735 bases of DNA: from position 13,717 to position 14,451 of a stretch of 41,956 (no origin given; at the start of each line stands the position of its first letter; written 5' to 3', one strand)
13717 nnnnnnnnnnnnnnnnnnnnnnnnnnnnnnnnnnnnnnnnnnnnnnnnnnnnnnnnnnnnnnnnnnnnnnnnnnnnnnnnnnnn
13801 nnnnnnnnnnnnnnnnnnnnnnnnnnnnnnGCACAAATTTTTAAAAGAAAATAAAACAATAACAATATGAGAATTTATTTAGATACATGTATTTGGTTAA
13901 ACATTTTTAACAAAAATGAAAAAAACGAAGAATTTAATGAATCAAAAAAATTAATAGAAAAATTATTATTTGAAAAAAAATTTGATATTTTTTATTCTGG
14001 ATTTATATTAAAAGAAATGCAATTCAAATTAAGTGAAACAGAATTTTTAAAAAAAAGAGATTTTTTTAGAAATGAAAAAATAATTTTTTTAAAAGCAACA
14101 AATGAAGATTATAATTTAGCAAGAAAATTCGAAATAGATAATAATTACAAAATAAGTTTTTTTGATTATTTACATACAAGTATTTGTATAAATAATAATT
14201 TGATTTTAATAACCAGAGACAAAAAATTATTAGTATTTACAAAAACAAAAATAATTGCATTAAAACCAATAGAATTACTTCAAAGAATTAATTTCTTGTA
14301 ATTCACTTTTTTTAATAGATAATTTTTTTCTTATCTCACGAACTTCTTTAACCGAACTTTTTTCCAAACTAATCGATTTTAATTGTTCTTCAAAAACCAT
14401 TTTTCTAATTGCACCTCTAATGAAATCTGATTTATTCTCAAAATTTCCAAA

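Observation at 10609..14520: Two paralogous RHH/PIN pairs, both arranged tail-to-tail instead of as a vapBC-type operon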

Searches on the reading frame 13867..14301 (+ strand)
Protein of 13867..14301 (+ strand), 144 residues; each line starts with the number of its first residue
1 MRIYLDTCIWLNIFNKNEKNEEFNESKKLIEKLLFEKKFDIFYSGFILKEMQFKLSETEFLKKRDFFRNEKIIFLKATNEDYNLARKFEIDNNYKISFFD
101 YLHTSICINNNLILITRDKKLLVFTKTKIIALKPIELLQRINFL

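Call 3: search_protein_families(library=pfam, proteins=[window:13867-14301:+], max_evalue=1)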
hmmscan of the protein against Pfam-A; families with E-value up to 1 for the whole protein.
window:13867-14301:+ (144 aa): 4 families
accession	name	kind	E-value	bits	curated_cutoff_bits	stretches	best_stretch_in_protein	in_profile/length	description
PF01850.27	PIN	-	2.4e-10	41.5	23.6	1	3-121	1-114/120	PIN domain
PF13470.12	PIN_3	-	0.0027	18.9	27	1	2-69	1-66/115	PIN domain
PF16289.11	PIN_12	-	0.034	15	32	1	3-116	1-119/172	PIN domain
PF22900.2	UCH_UBL1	-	0.44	11.1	24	0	89-126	38-74/87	Ubiquitin carboxyl-terminal hydrolases, Ubiquitin-like 1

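Call 13: find_homologous_proteins(query=window:13867-14301:+, max_evalue=0.001)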
Query window:13867-14301:+ (144 aa): 44 proteins with E <= 0.001 among 162 candidates.
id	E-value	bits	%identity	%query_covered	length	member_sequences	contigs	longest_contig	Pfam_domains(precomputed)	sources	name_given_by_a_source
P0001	8.7e-84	296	100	100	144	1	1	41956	PF01850.28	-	-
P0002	8.4e-53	196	68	99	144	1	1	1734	PF01850.28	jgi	jgi:predicted nucleic acid-binding protein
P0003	2.9e-52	194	68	99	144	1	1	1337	PF01850.28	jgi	jgi:predicted nucleic acid-binding protein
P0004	1.7e-49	185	63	100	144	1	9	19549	PF01850.28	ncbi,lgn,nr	ncbi:MAG: PIN domain-containing protein [Candidatus ainarchaeum sp.]|nr:PIN domain-containing protei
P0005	9.6e-47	177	64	100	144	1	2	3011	PF01850.28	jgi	jgi:predicted nucleic acid-binding protein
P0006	3.5e-38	149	57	99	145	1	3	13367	PF01850.28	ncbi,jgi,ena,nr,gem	ncbi:MAG TPA: type II toxin-antitoxin system VapC family toxin [archaeon]|nr:type II toxin-antitoxin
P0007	4.0e-38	149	57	99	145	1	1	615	PF01850.28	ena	-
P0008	6.4e-38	148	57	99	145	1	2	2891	PF01850.28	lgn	-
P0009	4.3e-37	145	54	100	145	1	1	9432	PF01850.28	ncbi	-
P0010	6.5e-36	141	56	99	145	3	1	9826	PF01850.28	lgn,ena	-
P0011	1.7e-31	127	53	91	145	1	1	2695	PF01850.28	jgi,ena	-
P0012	3.2e-29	120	49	96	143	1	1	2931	PF01850.28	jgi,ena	-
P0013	6.2e-28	116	46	91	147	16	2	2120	PF01850.28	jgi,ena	-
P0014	1.3e-27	115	48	96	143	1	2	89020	PF01850.28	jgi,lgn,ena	-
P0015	4.0e-27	113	51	94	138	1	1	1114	PF01850.28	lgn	-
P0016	3.5e-26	110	49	94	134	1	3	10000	PF01850.28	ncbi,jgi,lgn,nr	ncbi:MAG: PIN domain-containing protein [Nanoarchaeota archaeon]|jgi:predicted nucleic acid-binding 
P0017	9.3e-26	109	45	94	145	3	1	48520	PF01850.28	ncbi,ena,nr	ncbi:hypothetical protein C0585_08010 [Candidatus Woesearchaeota archaeon]|nr:MAG: hypothetical prot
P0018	1.4e-25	108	42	96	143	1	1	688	PF01850.28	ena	-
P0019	2.4e-25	107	48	94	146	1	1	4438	PF01850.28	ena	-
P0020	2.7e-25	107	47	92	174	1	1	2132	PF01850.28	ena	-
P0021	2.9e-25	107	45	94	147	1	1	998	PF01850.28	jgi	jgi:predicted nucleic acid-binding protein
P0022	3.6e-25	107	44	93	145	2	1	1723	PF01850.28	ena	-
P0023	4.3e-25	106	46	94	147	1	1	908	PF01850.28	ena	-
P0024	5.8e-25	106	43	94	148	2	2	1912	PF01850.28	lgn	-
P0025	1.8e-24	104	43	94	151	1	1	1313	PF01850.28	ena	-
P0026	2.8e-24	104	39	97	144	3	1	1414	PF01850.28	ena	-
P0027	7.5e-24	102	39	97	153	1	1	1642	PF01850.28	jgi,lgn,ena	-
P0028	1.0e-23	102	46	94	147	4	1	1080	PF01850.28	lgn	-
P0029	4.2e-23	100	45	94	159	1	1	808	PF01850.28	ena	-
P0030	2.2e-22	98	42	94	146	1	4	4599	PF01850.28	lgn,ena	-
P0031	9.3e-22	96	38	94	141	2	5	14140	PF01850.28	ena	-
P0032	1.4e-21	95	44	94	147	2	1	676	PF01850.28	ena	-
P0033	7.4e-20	90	43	95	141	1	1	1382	PF01850.28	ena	-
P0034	1.1e-19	89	49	70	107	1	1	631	PF01850.28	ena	-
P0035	3.4e-19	87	43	94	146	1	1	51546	PF01850.28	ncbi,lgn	-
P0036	1.2e-18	86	41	96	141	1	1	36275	PF01850.28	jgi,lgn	jgi:predicted nucleic acid-binding protein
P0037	2.8e-17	81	40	94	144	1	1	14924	PF01850.28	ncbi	-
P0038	8.2e-17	80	40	93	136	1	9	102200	PF01850.28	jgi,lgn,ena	jgi:predicted nucleic acid-binding protein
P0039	1.4e-16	79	42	92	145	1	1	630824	PF01850.28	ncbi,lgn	ncbi:MAG: PIN domain-containing protein [Candidatus Nanoarchaeia archaeon]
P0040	9.1e-16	76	40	94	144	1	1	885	PF01850.28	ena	-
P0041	1.0e-15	76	39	87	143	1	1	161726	PF01850.28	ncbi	ncbi:MAG: PIN domain-containing protein [archaeon]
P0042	1.2e-14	73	41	96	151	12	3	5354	PF01850.28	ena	-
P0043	1.1e-13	70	42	96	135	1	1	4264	PF01850.28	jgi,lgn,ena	-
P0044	4.1e-12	64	35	91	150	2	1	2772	PF01850.28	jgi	-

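Call 15: find_related_loci(query=A1, collection=genome_contigs, flank=4000)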
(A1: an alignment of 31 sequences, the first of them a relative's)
Query A1 (144 aa) in genome_contigs; peptide patterns used: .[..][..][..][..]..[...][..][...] (x = any residue, [..] = any of these).
129 stretches matched a pattern; 113 encode a relative of the query (tblastn E <= 1e-3); the best 80 are kept; 80 distinct loci.
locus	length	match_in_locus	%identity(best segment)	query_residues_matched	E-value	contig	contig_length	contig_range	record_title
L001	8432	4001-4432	63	1-144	2e-55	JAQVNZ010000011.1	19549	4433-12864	MAG: Candidatus ainarchaeum sp. isolate STF1_169 NODE_6942_length_19549_cov_3.181392_Sandtown_F1, whole genome shotgun s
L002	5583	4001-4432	57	1-143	1e-43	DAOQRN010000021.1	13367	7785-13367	MAG TPA_asm: archaeon isolate AMR_MDS_1191 NODE_3685_length_13367_cov_5.762395, whole genome shotgun sequence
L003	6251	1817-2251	54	1-144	4e-42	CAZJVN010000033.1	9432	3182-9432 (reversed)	MAG TPA_asm: uncultured archaeon isolate SRP263991_co4_116 genome assembly, contig: NODE_11787_length_9432_cov_8.572678,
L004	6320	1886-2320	52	1-144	1e-36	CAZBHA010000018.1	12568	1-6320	MAG TPA_asm: uncultured archaeon isolate SRP192927_co6_212 genome assembly, contig: NODE_12371_length_12568_cov_3.605770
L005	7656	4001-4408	46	4-134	5e-33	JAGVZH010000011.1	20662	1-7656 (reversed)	Candidatus Woesearchaeota archaeon isolate RIFOXYD1_FULL_32_9 rifoxyd1_full_scaffold_895, whole genome shotgun sequence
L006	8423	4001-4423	45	2-138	3e-31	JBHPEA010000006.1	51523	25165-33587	Nanoarchaeota archaeon isolate SAG AM-311-D13 NODE_6_length_51523_cov_32.976898, whole genome shotgun sequence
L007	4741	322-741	46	4-137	2e-31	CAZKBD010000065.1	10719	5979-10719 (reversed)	MAG TPA_asm: uncultured Methanosarcinales archaeon isolate SRP062349_co5_67 genome assembly, contig: NODE_2758_length_10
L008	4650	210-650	44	4-144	6e-31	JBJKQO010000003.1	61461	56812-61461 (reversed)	MAG: Candidatus Woesearchaeota archaeon isolate Bin_36 S1Ck127_738705_flag_0_multi_8.9949_len_61461, whole genome shotgu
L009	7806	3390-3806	45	4-138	3e-30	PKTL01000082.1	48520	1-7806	MAG: Candidatus Woesearchaeota archaeon isolate BM511 sc_369, whole genome shotgun sequence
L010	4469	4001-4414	45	4-139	5e-30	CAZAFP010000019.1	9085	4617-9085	MAG TPA_asm: uncultured Methanosarcinales archaeon isolate binchicken_co32_262 genome assembly, contig: NODE_13460_lengt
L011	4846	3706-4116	45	4-134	4e-29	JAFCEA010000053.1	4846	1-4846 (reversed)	Candidatus Woesearchaeota archaeon isolate Meg22_1012_Bin_199 Meg22_1012_Bin_199_scaffold_62342, whole genome shotgun se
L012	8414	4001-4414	41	4-137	5e-29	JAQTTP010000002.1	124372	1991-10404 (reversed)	MAG: Candidatus ainarchaeum sp. isolate STB_43 NODE_342_length_124372_cov_4.520761_Sandtown_B, whole genome shotgun sequ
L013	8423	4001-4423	41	2-138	1e-28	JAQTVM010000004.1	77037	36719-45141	MAG: Candidatus Nanoarchaeia archaeon isolate STB_88 NODE_686_length_77037_cov_4.424899_Sandtown_B, whole genome shotgun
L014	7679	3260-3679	42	4-137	4e-28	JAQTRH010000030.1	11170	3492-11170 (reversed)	MAG: Candidatus Nanoarchaeia archaeon isolate STB_159 NODE_15010_length_11170_cov_2.879381_Sandtown_B, whole genome shot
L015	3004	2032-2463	38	2-141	4e-28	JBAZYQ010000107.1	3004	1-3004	MAG: Candidatus Nanoarchaeia archaeon isolate SO_2017_GW1_84 NODE_133299_length_3004_cov_0.950295_OW334_2017, whole geno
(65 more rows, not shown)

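Call 16: find_related_loci(query=A1, collection=metagenome_contigs, flank=4000)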
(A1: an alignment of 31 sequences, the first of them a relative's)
Query A1 (144 aa) in metagenome_contigs; peptide patterns used: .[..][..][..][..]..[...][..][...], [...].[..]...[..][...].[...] (x = any residue, [..] = any of these).
446 stretches matched a pattern; 266 encode a relative of the query (tblastn E <= 1e-3); the best 80 are kept; 80 distinct loci.
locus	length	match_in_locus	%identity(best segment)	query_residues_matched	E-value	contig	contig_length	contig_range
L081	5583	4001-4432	57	1-143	6e-44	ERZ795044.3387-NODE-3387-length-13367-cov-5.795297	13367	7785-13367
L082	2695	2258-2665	53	4-134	2e-36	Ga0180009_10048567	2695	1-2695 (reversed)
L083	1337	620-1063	50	2-143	4e-37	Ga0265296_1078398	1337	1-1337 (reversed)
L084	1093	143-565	49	4-139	5e-37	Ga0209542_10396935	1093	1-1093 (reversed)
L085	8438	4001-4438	48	4-144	2e-35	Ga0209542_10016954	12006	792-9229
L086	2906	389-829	47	1-144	9e-35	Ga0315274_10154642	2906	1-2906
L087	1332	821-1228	46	4-134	9e-34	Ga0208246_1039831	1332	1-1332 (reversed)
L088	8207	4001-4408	48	4-134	2e-33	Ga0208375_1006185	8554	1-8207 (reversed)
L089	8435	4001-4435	48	1-142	2e-33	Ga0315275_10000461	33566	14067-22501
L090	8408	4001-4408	46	4-134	3e-33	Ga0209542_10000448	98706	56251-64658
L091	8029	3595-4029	48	1-142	2e-33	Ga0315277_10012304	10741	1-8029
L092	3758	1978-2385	48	4-134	2e-33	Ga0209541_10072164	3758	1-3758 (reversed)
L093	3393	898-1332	46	4-144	7e-33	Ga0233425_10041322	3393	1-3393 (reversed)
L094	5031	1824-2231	46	4-134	1e-32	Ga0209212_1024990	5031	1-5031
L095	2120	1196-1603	46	4-134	7e-33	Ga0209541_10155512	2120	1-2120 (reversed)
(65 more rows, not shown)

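Call 29: search_solved_structures(query=A1, max_evalue=1)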
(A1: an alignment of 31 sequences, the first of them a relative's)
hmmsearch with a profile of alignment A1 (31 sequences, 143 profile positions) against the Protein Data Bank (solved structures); distinct sequences matched with E-value up to 1: 6.
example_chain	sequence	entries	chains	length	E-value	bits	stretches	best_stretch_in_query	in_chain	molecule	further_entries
9z7o_C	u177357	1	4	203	0.00018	24.9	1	2-101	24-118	Escherichia VapC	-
1v8o_A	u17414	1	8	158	0.02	18.4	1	96-136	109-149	hypothetical protein PAE2754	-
1v8p_A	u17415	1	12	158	0.021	18.3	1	95-136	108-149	hypothetical protein PAE2754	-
3i8o_A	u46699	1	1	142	0.16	15.4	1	31-133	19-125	KH domain-containing protein MJ1533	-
3zvk_A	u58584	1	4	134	0.19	15.2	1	38-121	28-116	TOXIN OF TOXIN-ANTITOXIN SYSTEM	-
3ix7_A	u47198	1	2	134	0.94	12.9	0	103-135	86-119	Uncharacterized protein TTHA0540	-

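Call 32: search_protein_families(library=ncbifam, proteins=[window:13867-14301:+], max_evalue=0.1)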
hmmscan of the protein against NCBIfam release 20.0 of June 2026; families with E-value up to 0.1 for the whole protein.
window:13867-14301:+ (144 aa): 2 families
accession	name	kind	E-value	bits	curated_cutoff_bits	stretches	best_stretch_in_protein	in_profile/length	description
TIGR00305.1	TIGR00305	equivalog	0.00059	20.1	29.15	1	3-123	2-114/115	putative toxin-antitoxin system toxin component, PIN family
NF047959.1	TA_toxin_VapC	equivalog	0.0033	17.5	80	1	4-125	2-120/125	type II toxin-antitoxin system VapC family toxin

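Call 39: predict_structure(alignment_id=A1)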
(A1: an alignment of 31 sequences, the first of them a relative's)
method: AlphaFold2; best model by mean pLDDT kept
length: 144 residues; sequences in the alignment: 31
mean_pLDDT: 93.7   pTM: 0.87
mean pLDDT of the five models: 93.7, 93.7, 93.4, 92.9, 92.6
residues with pLDDT >= 90: 130; 70-90: 13; 50-70: 1; < 50: 0
segments of 3 or more residues with pLDDT < 50: none
pLDDT, mean of each block of 10 residues (from residue 1): 95 81 92 93 95 93 93 96 98 96 98 97 96 95 82
secondary structure, 60 per line:
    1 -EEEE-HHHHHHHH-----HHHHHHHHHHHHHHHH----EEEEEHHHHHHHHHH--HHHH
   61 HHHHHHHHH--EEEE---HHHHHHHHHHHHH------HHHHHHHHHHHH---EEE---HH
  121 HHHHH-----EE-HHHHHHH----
elements in order: E2-5 H7-14 H20-35 E40-44 H45-54 H57-69 E72-75 H79-91 H98-109 E113-115 H119-125 H134-140

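Call 43: fold_search(model_id=the predicted structure, library=pdb)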
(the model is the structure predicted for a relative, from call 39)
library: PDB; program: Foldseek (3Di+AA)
matches with E <= 10: 808; with E <= 0.001: 45
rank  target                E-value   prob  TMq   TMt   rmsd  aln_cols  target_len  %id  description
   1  3zvk_B                1.3e-05  1.00  0.67  0.71   3.5       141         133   21  Crystal structure of VapBC2 from Rickettsia felis bound to a DNA fragment from their promoter (released 2011-12-14)
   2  3zvk_C                2.2e-05  1.00  0.66  0.71   3.6       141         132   20  Crystal structure of VapBC2 from Rickettsia felis bound to a DNA fragment from their promoter (released 2011-12-14)
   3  7vwo_A                2.3e-05  1.00  0.73  0.74   3.4       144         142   12  TA complex from Mycobacterium tuberculosis (released 2022-11-16)
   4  1y82_D                2.3e-05  1.00  0.68  0.70   3.7       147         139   16  Conserved hypothetical protein Pfu-367848-001 from Pyrococcus furiosus (released 2005-01-25)
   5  2h1c_A                2.3e-05  1.00  0.66  0.68   3.4       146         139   15  Crystal Structure of FitAcB from Neisseria gonorrhoeae (released 2006-09-26)
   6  1y82_B                2.6e-05  1.00  0.69  0.68   3.7       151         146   16  Conserved hypothetical protein Pfu-367848-001 from Pyrococcus furiosus (released 2005-01-25)
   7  5ecw_A                3.0e-05  1.00  0.70  0.76   3.0       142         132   13  Structure of the Shigella flexneri VapC mutant D7A (released 2016-02-17)
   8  1y82_A                3.0e-05  1.00  0.69  0.68   3.7       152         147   16  Conserved hypothetical protein Pfu-367848-001 from Pyrococcus furiosus (released 2005-01-25)
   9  5wzf_B                5.5e-05  1.00  0.72  0.79   2.6       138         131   12  Crystal structure of Mycobacterium tuberculosis VapC20 (Rv2549c), Sarcin-Ricin loop cleaving toxin (released 2017-10-25)
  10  1w8i                  6.2e-05  1.00  0.68  0.64   2.7       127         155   19  The Structure of gene product af1683 from Archaeoglobus fulgidus. (released 2004-11-16)
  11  5h4g_A                6.6e-05  1.00  0.72  0.71   3.4       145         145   12  Structure of PIN-domain protein (VapC4 toxin) from Pyrococcus horikoshii determined at 1.77 A resolution (released 2016-11-23)
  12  2fe1                  8.5e-05  1.00  0.62  0.68   3.6       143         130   12  Crystal Structure of PAE0151 from Pyrobaculum aerophilum (released 2005-12-27)
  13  3zvk_A                1.2e-04  1.00  0.67  0.72   3.3       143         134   20  Crystal structure of VapBC2 from Rickettsia felis bound to a DNA fragment from their promoter (released 2011-12-14)
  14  1ye5_A                1.3e-04  1.00  0.68  0.69   3.5       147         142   13  Crystal structure of hypothetical protein of unknown function from pyrococcus horikoshii OT3 (released 2005-05-17)
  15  1ye5_B                1.4e-04  1.00  0.69  0.67   3.6       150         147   13  Crystal structure of hypothetical protein of unknown function from pyrococcus horikoshii OT3 (released 2005-05-17)
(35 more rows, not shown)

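Call 54: find_related_loci(query=A1, collection=viral_contigs, flank=5000)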
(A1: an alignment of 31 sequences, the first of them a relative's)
Query A1 (144 aa) in viral_contigs; peptide patterns used: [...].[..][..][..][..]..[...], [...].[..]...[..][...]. (x = any residue, [..] = any of these).
26 stretches matched a pattern, but none encodes a relative of the query by tblastn (E <= 1e-3).

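Call 69: search_protein_representatives(alignment_id=A1)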
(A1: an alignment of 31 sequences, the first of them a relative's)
Query: 31 sequences, 143 profile positions. Proteins with E-value up to 0.001 (for the whole library): 1010; up to 1e-10: 373; up to 1e-30: 62. The best 150 are listed.
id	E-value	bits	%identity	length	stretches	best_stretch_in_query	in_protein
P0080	2.3e-51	190.1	-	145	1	2-142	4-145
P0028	5.4e-51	188.8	-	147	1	3-142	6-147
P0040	1.9e-49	183.8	-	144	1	2-141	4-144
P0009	3.1e-49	183.1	-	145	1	1-142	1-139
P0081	1.5e-47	177.7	-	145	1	1-142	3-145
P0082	5.4e-47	175.9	-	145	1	1-142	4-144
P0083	2.1e-45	170.7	-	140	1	1-142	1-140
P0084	3.8e-45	169.9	-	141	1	1-141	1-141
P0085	1.8e-43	164.4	-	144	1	1-142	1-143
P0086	3.6e-43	163.5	-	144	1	2-142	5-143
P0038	9.2e-43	162.1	-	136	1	1-140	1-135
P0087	5.0e-42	159.8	-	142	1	1-141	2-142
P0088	1.2e-40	155.3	-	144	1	1-140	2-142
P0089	4.7e-40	153.4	-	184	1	3-141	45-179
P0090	4.9e-40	153.3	-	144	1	1-141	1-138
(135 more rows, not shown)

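Call 75: search_protein_families(library=padloc, proteins=[window:13867-14301:+], max_evalue=0.01)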
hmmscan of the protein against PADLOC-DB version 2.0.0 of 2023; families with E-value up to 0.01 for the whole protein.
window:13867-14301:+ (144 aa): 0 families
